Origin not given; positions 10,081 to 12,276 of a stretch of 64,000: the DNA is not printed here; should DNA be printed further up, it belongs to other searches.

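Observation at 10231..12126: S24/S26-type peptidase-GNAT-nucleotidyltransferase tri-domain protein divergent from the rSAM operon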

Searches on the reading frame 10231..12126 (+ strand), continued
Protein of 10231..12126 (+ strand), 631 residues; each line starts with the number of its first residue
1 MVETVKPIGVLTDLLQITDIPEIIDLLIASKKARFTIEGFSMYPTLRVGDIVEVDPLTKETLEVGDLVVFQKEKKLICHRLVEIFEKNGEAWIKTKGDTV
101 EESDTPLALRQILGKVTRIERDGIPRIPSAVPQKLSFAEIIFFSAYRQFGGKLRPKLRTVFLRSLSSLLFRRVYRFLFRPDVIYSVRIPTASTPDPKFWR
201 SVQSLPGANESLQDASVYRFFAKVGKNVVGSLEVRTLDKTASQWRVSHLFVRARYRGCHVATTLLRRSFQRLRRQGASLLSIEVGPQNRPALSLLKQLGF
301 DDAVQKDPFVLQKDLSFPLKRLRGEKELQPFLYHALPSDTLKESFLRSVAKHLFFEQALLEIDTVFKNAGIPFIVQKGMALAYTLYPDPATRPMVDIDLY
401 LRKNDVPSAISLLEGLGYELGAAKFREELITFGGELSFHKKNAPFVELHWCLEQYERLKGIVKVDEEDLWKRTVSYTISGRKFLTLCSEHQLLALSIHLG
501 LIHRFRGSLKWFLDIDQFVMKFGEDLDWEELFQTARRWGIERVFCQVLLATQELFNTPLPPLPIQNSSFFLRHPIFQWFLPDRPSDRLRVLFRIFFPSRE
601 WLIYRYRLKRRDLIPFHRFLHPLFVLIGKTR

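Call 18: find_encoding_contigs(protein=P0002, flank=10000, max_places=2)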
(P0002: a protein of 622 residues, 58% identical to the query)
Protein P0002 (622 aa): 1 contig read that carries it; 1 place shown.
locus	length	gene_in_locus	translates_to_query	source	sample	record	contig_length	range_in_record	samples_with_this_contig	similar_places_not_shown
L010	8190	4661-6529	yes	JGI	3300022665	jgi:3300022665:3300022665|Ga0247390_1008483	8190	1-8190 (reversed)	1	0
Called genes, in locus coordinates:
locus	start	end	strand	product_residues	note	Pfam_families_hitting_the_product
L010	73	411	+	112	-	PF05402:PqqD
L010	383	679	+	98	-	PF05402:PqqD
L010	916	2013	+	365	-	PF04055:Radical_SAM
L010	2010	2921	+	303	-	PF27840:ScmC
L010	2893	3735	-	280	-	PF13489:Methyltransf_23, PF05724:TPMT (weak), PF08241:Methyltransf_11, PF08242:Methyltransf_12, PF13649:Methyltransf_25, PF13847:Methyltransf_31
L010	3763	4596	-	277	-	PF13489:Methyltransf_23, PF13847:Methyltransf_31, PF08241:Methyltransf_11, PF08242:Methyltransf_12, PF13649:Methyltransf_25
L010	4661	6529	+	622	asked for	PF00717:Peptidase_S24 (weak), PF00583:Acetyltransf_1, PF13673:Acetyltransf_10, PF13508:Acetyltransf_7, PF14542:Acetyltransf_CG (faint), PF08445:FR47 (weak), PF14907:NTP_transf_5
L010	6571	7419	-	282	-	PF01745:IPT (weak), PF01715:IPPT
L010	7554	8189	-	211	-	?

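Call 20: search_protein_families(library=pfam, proteins=[L001:9088-9900:-, L007:2782-3264:+, L007:1-825:-, L003:9440-9694:+, L003:9713-9967:+, L003:7680-9443:+, L003:7126-7668:+, L003:6548-7129:+, L001:5476-7494:-, L010:2010-2921:+], max_evalue=0.1)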
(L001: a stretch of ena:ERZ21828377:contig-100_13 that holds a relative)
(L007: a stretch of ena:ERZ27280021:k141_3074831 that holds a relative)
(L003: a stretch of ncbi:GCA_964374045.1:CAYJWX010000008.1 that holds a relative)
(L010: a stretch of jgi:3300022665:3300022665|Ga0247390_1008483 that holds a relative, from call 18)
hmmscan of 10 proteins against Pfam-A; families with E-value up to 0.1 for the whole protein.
L001:9088-9900:- (270 aa): 2 families
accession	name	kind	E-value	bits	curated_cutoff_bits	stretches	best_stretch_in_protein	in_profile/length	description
PF20720.3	nSTAND3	-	0.024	14.8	27.2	1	135-169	17-51/155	Novel STAND NTPase 3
PF13173.12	AAA_14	-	0.047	14.1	27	1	136-163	3-28/129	AAA domain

L007:2782-3264:+ (160 aa): 1 family
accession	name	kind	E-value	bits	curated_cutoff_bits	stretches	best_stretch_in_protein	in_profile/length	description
PF00717.28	Peptidase_S24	-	0.00015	21.9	23.3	1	16-79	25-85/116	Peptidase S24-like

L007:1-825:- (275 aa): 3 families
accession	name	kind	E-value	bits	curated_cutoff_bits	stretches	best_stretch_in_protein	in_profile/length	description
PF13401.12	AAA_22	-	0.02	15.6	27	1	149-190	4-45/130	AAA domain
PF13173.12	AAA_14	-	0.034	14.6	27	1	150-178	2-28/129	AAA domain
PF20720.3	nSTAND3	-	0.046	13.9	27.2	1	149-194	16-61/155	Novel STAND NTPase 3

L003:9440-9694:+ (84 aa): 0 families

L003:9713-9967:+ (84 aa): 0 families

L003:7680-9443:+ (587 aa): 1 family
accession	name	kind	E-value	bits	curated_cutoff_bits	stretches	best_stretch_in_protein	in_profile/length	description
PF16241.10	DUF4900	-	1.6e-12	48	29.4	1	173-241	10-78/89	Domain of unknown function (DUF4900)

L003:7126-7668:+ (180 aa): 3 families
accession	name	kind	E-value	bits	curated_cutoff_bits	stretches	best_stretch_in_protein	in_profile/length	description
PF07963.17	N_methyl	-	0.00042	20.2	21.2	1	6-30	2-26/27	Prokaryotic N-terminal methylation motif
PF25374.1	Cadherin_FAT4_N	-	0.036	14.9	35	1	99-133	18-51/85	FAT4-like, N-terminal cadherin-like domain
PF04225.17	LysM_OapA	-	0.04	14.5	22.3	0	103-132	42-71/85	Opacity-associated protein A LysM-like domain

L003:6548-7129:+ (193 aa): 1 family
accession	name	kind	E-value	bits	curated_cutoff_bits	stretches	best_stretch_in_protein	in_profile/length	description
PF07963.17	N_methyl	-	2.2e-05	24.3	21.2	1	42-68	1-27/27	Prokaryotic N-terminal methylation motif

L001:5476-7494:- (672 aa): 1 family
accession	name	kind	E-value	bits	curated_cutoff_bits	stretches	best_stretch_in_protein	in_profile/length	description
PF13231.12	PMT_2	-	5.3e-11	43.4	26.1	1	69-218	13-160/160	Dolichyl-phosphate-mannose-protein mannosyltransferase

L010:2010-2921:+ (303 aa): 4 families
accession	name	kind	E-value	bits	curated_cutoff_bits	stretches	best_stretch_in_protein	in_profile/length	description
PF13671.12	AAA_33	-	0.0002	22.1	27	1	156-189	3-36/143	AAA domain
PF01293.25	PEPCK_ATP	-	0.0052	16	26.5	1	133-169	189-227/465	Phosphoenolpyruvate carboxykinase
PF00005.33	ABC_tran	-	0.0058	17.7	25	1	149-173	8-32/137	ABC transporter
PF13555.12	AAA_29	-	0.021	15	27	1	152-170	23-40/61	P-loop containing region of AAA domain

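Call 22: search_protein_families(library=ncbifam, proteins=[L001:9088-9900:-, L007:2782-3264:+, L007:1-825:-, L001:7635-8813:-], max_evalue=0.01)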
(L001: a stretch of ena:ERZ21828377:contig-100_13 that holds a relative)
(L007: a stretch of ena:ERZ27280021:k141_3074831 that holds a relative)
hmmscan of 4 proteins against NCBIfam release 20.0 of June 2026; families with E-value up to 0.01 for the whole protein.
L001:9088-9900:- (270 aa): 3 families
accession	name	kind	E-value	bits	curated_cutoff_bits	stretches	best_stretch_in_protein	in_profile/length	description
TIGR04249.1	SCM_chp_ScmC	equivalog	2.7e-06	26.9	125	1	119-182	121-185/292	SynChlorMet cassette protein ScmC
TIGR04352.1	HprK_rel_A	equivalog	2e-05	23.8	200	1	124-176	97-149/280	HprK-related kinase A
TIGR04355.1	HprK_rel_B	hypoth_equivalog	0.00048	19.4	200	1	117-174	138-196/351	HprK-related kinase B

L007:2782-3264:+ (160 aa): 2 families
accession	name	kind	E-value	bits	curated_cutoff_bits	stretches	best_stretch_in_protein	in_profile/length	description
TIGR02228.1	sigpep_I_arch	equivalog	2.3e-05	24.3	51.85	1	23-83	29-90/158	signal peptidase I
TIGR02754.1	sod_Ni_protease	equivalog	0.003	18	63.25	1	30-64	3-39/90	nickel-type superoxide dismutase maturation protease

L007:1-825:- (275 aa): 3 families
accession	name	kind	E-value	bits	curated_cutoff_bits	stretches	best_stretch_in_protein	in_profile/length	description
TIGR04249.1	SCM_chp_ScmC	equivalog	1.4e-05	24.6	125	1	135-203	122-189/292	SynChlorMet cassette protein ScmC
TIGR04352.1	HprK_rel_A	equivalog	0.00014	21.1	200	1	139-188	97-147/280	HprK-related kinase A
TIGR04355.1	HprK_rel_B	hypoth_equivalog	0.0014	17.8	200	1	133-191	139-198/351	HprK-related kinase B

L001:7635-8813:- (392 aa): 67 families (the best 25 are shown)
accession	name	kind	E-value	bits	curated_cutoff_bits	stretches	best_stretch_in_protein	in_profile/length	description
TIGR04545.1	rSAM_ahbD_hemeb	equivalog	4.5e-42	144.7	500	2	34-208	2-172/339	heme b synthase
TIGR04055.1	rSAM_NirJ2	equivalog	1.1e-35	123.7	500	1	35-349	3-316/326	putative heme d1 biosynthesis radical SAM protein NirJ2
TIGR03962.1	mycofact_rSAM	equivalog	1.7e-34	119.5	265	1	27-342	7-319/339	mycofactocin radical SAM maturase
TIGR04051.1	rSAM_NirJ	equivalog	6.1e-33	114.2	515.45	2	35-208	5-173/354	heme d1 biosynthesis radical SAM protein NirJ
NF045574.1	sacti_mat_StsB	exception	1.1e-30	106.9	625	1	33-349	97-407/466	StsB family radical SAM/SPASM domain sactipeptide maturase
TIGR04546.1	rSAM_ahbC_deAc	equivalog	1.1e-30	106.7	650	1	34-199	41-201/390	12,18-didecarboxysiroheme deacetylase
TIGR04053.2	TIGR04053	equivalog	5e-29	101.7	395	1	30-204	6-179/366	TIGR04053 family radical SAM/SPASM domain-containing protein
TIGR02109.1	PQQ_syn_pqqE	equivalog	2.3e-28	99.2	381.35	1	30-304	5-282/358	pyrroloquinoline quinone biosynthesis protein PqqE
NF012164.0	AlbA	equivalog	4.4e-26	91.3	850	1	30-344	111-419/442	subtilosin maturase AlbA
TIGR04340.1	rSAM_ACGX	hypoth_equivalog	9.9e-26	90.8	400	1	35-337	6-320/341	radical SAM/SPASM domain protein, ACGX system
TIGR04054.1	rSAM_NirJ1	equivalog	3e-25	88.6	650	1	34-197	38-196/387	putative heme d1 biosynthesis radical SAM protein NirJ1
TIGR04347.1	pseudo_SAM_Halo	equivalog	8.7e-25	87.8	525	1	28-208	35-209/390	TIGR04347 family pseudo-SAM/SPASM protein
TIGR04303.1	GeoRSP_rSAM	equivalog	1.9e-20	73.7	400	1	30-306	3-279/325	GeoRSP system radical SAM/SPASM protein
NF050035.1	rSAM_WgK_link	exception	3.1e-20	72.5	650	1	30-202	7-175/367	radical SAM/SPASM peptide maturase WgkB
TIGR04133.1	rSAM_w_lipo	hypoth_equivalog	3.1e-20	72.4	425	1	33-235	25-223/350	TIGR04133 family radical SAM/SPASM protein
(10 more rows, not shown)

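Call 34: find_encoding_contigs(protein=P0003, flank=10000, max_places=2)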
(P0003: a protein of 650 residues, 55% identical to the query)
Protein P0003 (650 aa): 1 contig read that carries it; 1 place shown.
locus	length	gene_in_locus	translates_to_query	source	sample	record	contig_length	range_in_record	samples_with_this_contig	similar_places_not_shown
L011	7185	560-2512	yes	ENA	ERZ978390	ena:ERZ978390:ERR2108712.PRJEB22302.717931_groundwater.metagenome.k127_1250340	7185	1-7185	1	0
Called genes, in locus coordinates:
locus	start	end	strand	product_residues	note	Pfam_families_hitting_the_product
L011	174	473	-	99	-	PF05402:PqqD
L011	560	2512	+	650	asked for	PF00717:Peptidase_S24 (weak), PF00583:Acetyltransf_1, PF13673:Acetyltransf_10 (weak), PF13508:Acetyltransf_7, PF14907:NTP_transf_5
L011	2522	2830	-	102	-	PF05402:PqqD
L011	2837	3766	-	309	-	PF01745:IPT (weak), PF01715:IPPT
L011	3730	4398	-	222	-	PF08843:AbiEii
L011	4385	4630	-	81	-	-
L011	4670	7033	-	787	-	-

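Call 35: find_encoding_contigs(protein=P0008, flank=10000, max_places=2)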
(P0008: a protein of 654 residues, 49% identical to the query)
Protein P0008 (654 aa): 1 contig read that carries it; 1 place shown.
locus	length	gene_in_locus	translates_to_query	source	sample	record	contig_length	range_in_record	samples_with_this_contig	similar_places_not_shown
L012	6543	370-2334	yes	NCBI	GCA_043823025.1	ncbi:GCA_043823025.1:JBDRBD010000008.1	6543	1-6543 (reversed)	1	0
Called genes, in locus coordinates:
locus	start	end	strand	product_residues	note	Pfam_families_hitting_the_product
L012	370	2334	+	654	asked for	PF00583:Acetyltransf_1, PF13673:Acetyltransf_10 (weak), PF13508:Acetyltransf_7 (weak), PF14907:NTP_transf_5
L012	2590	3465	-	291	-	PF01715:IPPT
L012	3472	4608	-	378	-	PF07690:MFS_1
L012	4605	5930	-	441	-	PF00919:UPF0004, PF04055:Radical_SAM, PF01938:TRAM (weak)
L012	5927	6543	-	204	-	PF08241:Methyltransf_11, PF08242:Methyltransf_12 (weak), PF13649:Methyltransf_25, PF13847:Methyltransf_31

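Call 37: predict_structure(alignment_id=A2)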
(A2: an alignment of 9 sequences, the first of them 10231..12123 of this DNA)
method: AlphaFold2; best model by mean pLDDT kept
length: 631 residues; sequences in the alignment: 9
mean_pLDDT: 73.1   pTM: 0.47
mean pLDDT of the five models: 73.1, 72.2, 71.6, 66.0, 60.7
residues with pLDDT >= 90: 31; 70-90: 374; 50-70: 186; < 50: 40
segments of 3 or more residues with pLDDT < 50: 1-7, 204-212, 316-327, 332-337
pLDDT, mean of each block of 10 residues (from residue 1): 44 64 64 72 67 73 80 73 80 68 65 83 76 67 64 63 70 72 79 65 47 68 82 77 81 77 77 68 78 76 69 59 46 49 66 85 92 80 70 77 89 91 71 77 84 53 77 85 88 84 71 82 81 86 87 76 66 71 76 75 67 80 73 54
secondary structure, 60 per line:
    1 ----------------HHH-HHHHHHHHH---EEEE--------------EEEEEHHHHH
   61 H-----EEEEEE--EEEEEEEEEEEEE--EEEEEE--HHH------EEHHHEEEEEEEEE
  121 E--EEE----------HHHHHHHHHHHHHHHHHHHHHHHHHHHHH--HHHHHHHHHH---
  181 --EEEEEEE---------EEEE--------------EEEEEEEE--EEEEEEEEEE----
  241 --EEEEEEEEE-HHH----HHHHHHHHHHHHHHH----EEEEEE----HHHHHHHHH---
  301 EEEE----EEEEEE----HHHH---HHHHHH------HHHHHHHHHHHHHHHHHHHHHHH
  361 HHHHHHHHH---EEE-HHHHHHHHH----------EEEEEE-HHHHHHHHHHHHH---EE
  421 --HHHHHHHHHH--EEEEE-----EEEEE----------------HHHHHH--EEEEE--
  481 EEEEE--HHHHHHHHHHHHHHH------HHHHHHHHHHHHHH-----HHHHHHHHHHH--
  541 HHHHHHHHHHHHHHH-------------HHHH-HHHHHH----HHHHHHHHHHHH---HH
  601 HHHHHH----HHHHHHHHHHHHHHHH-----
elements in order: H21-29 E33-36 E51-55 H56-61 E67-72 E75-87 E90-95 E112-121 E124-126 H137-165 H168-177 E183-189 E199-202 E217-224 E227-236 E243-251 H260-274 E279-284 H289-297 E301-304 E309-314 H319-322 H326-331 H338-369 E373-375 H377-385 E396-401 H403-415 H423-432 E435-439 E445-449 H466-471 E474-478 E481-485 H488-502 H509-522 H528-538 H541-555 H569-572 H574-579 H584-595 H599-606 H611-626

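Call 39: fold_search(model_id=the predicted structure, library=pdb)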
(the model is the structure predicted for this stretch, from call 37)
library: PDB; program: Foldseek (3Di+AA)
matches with E <= 10: 1334; with E <= 0.001: 175
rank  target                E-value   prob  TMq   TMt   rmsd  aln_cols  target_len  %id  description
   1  8osp_A                2.8e-06  1.00  0.15  0.51   4.1       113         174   18  GCN5-related N-Acetyltransferase from Lactobacillus curiae (released 2023-07-05)
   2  8iym_A                5.0e-06  1.00  0.16  0.59  10.1       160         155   15  Crystal structure of a protein acetyltransferase, HP0935 (released 2024-04-10)
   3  7ypv_A                8.0e-06  1.00  0.15  0.51  15.1       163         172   18  Crystal structure of OrE-ST-F (released 2023-05-31)
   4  8iym_B                1.0e-05  1.00  0.16  0.60  10.4       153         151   16  Crystal structure of a protein acetyltransferase, HP0935 (released 2024-04-10)
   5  7ypu_A                2.0e-05  1.00  0.14  0.52  16.3       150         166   19  OrfE-CoA-glycylthricin complex (released 2023-05-31)
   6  1tiq_B                2.5e-05  1.00  0.15  0.53   3.2       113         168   14  Crystal Structure of an Acetyltransferase (PaiA) in complex with CoA and DTT from Bacillus subtilis, Northeast Structu (released 2004-07-13)
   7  1tiq_A                2.7e-05  1.00  0.14  0.51   3.6       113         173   15  Crystal Structure of an Acetyltransferase (PaiA) in complex with CoA and DTT from Bacillus subtilis, Northeast Structu (released 2004-07-13)
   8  7ypu_E                2.7e-05  1.00  0.15  0.52  14.9       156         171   18  OrfE-CoA-glycylthricin complex (released 2023-05-31)
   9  9mto_B                2.8e-05  1.00  0.14  0.58   4.7       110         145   19  Crystal structure of acetyltransferase CBU0801 from Coxiella burnetii (released 2025-01-22)
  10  3fix_A                3.0e-05  1.00  0.15  0.55   1.5       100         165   17  Crystal structure of a putative n-acetyltransferase (ta0374) from thermoplasma acidophilum (released 2009-01-13)
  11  2r7h_B                3.3e-05  1.00  0.15  0.59   2.0       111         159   14  CRYSTAL STRUCTURE OF A putative acetyltransferase of the GNAT family (DDE_3044) FROM DESULFOVIBRIO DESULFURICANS SUBSP (released 2007-09-25)
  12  7ypu_B                3.3e-05  1.00  0.15  0.53  15.9       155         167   18  OrfE-CoA-glycylthricin complex (released 2023-05-31)
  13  8iym_C                3.6e-05  1.00  0.15  0.59   1.5       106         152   14  Crystal structure of a protein acetyltransferase, HP0935 (released 2024-04-10)
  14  7ypu_C                3.6e-05  1.00  0.15  0.52  14.9       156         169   18  OrfE-CoA-glycylthricin complex (released 2023-05-31)
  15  3fix_B                4.0e-05  1.00  0.15  0.59   1.2       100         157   18  Crystal structure of a putative n-acetyltransferase (ta0374) from thermoplasma acidophilum (released 2009-01-13)
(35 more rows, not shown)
